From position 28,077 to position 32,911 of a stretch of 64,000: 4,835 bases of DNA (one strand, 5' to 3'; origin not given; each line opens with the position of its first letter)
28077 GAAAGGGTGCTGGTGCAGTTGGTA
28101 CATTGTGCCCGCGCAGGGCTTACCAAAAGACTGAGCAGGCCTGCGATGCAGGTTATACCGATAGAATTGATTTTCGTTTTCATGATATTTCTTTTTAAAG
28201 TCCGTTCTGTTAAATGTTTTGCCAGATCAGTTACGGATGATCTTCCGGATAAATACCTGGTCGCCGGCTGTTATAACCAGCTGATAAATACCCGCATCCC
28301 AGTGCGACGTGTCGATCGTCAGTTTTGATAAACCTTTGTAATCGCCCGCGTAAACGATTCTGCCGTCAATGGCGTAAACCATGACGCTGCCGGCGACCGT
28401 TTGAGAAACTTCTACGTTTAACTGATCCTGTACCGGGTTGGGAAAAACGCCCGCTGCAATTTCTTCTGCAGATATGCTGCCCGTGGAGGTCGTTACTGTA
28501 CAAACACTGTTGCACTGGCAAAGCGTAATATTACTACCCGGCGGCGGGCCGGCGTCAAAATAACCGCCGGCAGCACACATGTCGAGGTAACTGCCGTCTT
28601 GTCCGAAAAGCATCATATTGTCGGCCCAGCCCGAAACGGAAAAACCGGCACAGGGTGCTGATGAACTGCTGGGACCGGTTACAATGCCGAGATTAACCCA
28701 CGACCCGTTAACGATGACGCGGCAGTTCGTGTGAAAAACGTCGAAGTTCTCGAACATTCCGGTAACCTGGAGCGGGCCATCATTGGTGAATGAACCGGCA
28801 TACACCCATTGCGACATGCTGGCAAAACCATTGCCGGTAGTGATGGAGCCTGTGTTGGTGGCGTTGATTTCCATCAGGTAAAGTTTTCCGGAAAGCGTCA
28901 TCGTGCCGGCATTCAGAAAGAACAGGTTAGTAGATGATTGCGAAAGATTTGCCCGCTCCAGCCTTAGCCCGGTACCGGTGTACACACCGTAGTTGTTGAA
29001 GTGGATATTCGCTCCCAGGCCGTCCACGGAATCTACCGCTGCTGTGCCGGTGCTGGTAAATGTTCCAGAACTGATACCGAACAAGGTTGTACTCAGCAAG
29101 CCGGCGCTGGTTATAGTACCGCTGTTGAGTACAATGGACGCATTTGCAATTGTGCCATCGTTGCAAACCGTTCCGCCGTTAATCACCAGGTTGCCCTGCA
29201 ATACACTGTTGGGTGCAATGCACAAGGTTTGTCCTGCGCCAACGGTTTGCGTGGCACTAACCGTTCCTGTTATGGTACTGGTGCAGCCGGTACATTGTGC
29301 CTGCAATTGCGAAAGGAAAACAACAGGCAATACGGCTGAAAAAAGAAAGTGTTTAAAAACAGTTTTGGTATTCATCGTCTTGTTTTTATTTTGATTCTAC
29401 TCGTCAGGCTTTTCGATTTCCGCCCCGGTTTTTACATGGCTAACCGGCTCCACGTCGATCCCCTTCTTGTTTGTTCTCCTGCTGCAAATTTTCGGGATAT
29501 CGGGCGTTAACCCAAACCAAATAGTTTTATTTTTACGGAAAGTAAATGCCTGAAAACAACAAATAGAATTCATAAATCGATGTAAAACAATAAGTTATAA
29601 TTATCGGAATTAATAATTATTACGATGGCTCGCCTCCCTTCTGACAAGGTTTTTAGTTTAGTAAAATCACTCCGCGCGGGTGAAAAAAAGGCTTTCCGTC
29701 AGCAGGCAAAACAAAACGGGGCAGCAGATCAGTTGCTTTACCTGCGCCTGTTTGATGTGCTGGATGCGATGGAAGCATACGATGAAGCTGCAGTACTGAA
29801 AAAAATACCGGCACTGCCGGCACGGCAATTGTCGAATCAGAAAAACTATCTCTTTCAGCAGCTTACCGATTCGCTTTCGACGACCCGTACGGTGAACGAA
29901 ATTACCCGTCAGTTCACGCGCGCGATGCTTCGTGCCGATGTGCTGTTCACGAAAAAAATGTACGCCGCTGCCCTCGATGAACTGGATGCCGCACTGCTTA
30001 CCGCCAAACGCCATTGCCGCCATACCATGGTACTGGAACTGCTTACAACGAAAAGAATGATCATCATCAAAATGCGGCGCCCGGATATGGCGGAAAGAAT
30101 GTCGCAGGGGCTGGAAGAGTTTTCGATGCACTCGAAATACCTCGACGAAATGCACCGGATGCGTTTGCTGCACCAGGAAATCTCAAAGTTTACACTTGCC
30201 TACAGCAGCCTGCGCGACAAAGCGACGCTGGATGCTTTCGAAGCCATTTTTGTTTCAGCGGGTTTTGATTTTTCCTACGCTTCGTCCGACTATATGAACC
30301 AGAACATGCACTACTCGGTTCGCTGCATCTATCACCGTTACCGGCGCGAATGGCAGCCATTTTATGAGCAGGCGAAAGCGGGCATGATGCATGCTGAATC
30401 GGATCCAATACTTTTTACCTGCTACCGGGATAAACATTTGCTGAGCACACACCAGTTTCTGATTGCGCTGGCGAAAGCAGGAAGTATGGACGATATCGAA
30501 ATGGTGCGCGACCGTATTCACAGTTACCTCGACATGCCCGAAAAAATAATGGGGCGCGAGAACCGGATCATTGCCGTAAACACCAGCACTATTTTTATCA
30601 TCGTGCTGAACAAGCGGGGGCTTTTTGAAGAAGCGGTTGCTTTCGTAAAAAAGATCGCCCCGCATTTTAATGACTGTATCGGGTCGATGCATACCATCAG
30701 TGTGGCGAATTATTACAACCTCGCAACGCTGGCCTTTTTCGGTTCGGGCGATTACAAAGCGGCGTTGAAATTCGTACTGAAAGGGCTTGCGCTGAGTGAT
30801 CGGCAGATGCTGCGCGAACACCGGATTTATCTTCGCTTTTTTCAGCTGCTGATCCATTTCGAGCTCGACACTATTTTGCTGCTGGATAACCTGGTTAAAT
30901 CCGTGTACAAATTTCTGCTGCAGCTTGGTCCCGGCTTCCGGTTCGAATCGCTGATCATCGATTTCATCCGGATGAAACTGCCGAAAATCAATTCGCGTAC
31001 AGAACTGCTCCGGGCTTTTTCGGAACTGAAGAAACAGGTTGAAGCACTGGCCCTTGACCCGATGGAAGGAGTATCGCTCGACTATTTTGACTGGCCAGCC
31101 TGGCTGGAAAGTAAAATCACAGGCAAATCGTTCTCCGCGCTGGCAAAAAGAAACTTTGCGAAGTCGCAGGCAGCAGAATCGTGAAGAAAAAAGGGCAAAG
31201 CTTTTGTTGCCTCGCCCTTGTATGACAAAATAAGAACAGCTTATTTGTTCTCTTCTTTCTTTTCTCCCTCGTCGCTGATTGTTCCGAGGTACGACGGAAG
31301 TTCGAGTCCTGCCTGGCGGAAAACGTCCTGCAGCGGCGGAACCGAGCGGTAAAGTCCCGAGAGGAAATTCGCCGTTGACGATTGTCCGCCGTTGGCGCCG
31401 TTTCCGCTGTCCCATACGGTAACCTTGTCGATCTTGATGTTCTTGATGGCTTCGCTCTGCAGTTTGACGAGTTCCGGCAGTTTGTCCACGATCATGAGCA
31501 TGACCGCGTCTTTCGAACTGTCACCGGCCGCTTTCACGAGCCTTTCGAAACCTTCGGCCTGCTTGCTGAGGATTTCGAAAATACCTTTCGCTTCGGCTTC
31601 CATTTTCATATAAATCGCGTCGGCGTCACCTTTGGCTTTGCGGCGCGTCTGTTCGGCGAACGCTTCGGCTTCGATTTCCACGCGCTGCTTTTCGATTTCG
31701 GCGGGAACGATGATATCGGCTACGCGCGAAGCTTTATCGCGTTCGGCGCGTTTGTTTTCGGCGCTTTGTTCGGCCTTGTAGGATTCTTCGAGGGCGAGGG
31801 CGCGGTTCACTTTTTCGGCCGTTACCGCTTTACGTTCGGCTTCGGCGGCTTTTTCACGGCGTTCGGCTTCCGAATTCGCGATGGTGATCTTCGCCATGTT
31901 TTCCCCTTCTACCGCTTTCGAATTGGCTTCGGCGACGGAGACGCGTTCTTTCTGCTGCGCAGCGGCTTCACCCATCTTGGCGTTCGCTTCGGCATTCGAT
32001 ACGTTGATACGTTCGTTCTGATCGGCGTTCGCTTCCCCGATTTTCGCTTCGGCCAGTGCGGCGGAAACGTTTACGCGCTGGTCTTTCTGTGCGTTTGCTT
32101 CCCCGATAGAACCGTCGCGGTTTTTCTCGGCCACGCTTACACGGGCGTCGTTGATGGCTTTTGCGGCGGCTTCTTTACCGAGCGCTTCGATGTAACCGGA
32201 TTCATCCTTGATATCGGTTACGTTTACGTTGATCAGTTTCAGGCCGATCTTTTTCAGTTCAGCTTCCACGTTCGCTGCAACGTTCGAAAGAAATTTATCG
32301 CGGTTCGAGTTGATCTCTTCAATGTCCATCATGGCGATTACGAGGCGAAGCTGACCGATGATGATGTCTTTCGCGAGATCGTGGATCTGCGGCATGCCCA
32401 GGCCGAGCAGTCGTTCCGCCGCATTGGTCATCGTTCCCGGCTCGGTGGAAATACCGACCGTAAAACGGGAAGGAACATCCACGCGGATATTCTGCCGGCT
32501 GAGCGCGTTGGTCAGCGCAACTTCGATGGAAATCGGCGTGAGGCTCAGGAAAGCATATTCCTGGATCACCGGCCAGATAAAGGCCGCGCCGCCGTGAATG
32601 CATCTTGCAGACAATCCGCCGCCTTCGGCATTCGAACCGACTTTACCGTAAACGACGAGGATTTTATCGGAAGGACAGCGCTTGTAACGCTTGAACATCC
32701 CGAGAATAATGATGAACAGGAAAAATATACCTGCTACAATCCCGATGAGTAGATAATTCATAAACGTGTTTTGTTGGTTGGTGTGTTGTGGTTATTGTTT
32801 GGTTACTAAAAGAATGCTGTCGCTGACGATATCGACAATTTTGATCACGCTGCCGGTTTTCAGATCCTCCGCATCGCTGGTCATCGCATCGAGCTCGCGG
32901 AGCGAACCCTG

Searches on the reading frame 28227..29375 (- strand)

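Call 42: search_protein_families(library=pfam, proteins=[window:28227-29375:-], max_evalue=0.00001)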
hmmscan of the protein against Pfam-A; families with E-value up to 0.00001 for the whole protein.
window:28227-29375:- (382 aa): 1 family
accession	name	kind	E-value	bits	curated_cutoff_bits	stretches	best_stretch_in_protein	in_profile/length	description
PF18962.6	Por_Secre_tail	-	9e-12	45.6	27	1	310-380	1-74/75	Secretion system C-terminal sorting domain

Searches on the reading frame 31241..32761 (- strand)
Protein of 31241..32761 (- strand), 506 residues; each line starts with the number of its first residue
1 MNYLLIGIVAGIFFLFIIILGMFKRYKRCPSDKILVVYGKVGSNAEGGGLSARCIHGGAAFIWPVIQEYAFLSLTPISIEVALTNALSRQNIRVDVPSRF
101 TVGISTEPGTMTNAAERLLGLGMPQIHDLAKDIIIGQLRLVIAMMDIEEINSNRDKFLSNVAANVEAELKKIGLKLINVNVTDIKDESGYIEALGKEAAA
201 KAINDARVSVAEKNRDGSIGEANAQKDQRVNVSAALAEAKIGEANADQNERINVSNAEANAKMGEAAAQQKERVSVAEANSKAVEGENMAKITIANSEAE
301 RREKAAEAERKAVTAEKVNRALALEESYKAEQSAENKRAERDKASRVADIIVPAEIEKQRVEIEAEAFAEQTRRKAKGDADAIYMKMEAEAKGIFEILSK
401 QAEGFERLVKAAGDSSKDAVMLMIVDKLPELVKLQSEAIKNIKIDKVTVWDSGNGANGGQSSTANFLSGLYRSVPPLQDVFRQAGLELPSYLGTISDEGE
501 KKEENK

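Call 43: search_protein_families(library=pfam, proteins=[window:31241-32761:-], max_evalue=0.00001)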
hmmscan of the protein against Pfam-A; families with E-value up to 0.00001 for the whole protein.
window:31241-32761:- (506 aa): 1 family
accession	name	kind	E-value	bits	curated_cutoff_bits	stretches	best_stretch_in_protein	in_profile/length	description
PF01145.31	Band_7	-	4.6e-27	95.6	23.6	1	34-214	8-175/176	SPFH domain / Band 7 family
